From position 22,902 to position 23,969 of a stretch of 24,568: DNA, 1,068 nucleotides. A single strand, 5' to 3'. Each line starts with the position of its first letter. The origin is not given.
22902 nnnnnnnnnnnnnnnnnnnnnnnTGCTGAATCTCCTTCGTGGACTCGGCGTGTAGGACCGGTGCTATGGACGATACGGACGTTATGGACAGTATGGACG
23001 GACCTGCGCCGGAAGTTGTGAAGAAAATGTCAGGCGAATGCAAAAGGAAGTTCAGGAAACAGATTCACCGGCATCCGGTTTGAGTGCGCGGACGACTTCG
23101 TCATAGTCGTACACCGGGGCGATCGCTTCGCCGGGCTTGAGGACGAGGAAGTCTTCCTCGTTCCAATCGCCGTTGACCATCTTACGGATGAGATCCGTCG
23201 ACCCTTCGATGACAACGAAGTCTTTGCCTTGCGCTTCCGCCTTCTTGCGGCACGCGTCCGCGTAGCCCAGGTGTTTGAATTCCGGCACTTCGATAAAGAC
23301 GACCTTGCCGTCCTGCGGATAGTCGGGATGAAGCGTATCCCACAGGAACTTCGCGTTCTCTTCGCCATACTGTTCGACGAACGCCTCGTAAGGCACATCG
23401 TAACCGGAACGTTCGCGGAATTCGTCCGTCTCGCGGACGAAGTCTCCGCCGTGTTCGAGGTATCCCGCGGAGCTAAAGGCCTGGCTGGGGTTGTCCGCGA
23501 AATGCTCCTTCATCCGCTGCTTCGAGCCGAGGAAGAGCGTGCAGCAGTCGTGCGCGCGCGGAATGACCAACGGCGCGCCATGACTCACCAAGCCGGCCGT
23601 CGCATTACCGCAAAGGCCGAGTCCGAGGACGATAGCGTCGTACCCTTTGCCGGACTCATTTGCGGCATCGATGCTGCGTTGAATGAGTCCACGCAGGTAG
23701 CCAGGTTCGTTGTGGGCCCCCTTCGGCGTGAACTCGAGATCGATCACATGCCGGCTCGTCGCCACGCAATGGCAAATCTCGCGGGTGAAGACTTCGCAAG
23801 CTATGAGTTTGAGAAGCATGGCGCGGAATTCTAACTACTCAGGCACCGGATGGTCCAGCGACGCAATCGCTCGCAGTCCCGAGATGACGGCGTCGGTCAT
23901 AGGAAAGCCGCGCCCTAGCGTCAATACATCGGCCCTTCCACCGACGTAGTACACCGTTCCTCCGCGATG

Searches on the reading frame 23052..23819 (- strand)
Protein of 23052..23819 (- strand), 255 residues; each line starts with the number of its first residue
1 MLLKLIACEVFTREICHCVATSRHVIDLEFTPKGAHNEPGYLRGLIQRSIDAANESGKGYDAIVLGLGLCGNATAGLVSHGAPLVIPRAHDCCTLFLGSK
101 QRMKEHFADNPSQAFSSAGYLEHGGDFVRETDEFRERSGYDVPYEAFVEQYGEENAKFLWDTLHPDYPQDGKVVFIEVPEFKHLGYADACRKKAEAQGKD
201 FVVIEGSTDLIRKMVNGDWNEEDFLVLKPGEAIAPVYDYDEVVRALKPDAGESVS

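Call 9: search_protein_families(library=pfam, proteins=[window:23052-23819:-], max_evalue=0.001)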
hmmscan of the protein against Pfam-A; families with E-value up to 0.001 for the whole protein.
window:23052-23819:- (255 aa): 1 family
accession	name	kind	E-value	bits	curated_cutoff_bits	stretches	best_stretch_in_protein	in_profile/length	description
PF07796.16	DUF1638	-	1.1e-22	81.1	27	1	31-214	2-160/161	Protein of unknown function (DUF1638)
